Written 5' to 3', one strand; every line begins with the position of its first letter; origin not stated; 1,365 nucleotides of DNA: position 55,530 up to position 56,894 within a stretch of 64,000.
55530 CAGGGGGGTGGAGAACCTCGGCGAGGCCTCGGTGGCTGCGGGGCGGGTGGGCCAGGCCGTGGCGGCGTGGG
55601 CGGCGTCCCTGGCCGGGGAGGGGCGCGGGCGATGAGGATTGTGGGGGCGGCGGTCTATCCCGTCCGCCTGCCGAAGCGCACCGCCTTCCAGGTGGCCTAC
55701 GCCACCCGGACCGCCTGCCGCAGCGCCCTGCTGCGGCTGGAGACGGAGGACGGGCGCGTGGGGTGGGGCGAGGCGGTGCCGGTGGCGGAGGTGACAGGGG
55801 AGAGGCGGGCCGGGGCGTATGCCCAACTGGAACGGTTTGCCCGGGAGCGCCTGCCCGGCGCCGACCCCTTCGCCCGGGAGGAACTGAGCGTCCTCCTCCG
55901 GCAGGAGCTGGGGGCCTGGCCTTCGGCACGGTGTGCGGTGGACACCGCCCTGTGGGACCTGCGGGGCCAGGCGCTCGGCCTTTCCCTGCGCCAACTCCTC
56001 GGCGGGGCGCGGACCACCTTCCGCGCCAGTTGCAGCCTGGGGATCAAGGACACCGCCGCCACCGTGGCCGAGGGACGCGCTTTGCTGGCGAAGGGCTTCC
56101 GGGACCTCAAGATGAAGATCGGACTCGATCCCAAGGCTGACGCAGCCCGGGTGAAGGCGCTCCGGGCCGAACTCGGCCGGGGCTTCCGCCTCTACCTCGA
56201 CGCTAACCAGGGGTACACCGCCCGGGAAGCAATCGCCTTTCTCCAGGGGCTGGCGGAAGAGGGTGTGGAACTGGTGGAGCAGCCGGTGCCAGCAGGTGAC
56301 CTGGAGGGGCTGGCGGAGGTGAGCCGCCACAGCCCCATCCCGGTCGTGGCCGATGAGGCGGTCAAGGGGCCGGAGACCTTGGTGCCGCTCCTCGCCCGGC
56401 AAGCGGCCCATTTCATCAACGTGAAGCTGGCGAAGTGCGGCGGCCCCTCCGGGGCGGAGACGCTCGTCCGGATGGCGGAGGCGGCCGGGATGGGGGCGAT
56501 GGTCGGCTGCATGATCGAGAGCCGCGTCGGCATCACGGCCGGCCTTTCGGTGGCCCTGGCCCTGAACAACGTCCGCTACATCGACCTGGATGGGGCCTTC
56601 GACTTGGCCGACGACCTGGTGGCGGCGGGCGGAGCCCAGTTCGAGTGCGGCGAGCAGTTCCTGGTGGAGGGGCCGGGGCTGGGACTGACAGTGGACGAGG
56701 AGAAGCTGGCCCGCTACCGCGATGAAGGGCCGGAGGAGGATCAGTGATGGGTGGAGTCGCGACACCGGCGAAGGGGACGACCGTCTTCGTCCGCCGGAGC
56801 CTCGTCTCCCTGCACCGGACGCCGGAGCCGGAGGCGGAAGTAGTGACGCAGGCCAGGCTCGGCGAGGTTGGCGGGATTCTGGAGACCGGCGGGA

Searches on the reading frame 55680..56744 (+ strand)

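Call 16: search_protein_families(library=pfam, proteins=[window:55680-56744:+], max_evalue=0.00001)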
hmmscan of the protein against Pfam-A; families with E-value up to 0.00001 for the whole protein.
window:55680-56744:+ (355 aa): 2 families
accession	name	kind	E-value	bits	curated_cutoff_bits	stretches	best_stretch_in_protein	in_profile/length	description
PF13378.12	MR_MLE_C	-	7.4e-52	176.6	29.4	1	130-341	4-218/219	Enolase C-terminal domain-like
PF02746.21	MR_MLE_N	-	5.9e-16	59.2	22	1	3-108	16-117/117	Mandelate racemase / muconate lactonizing enzyme, N-terminal domain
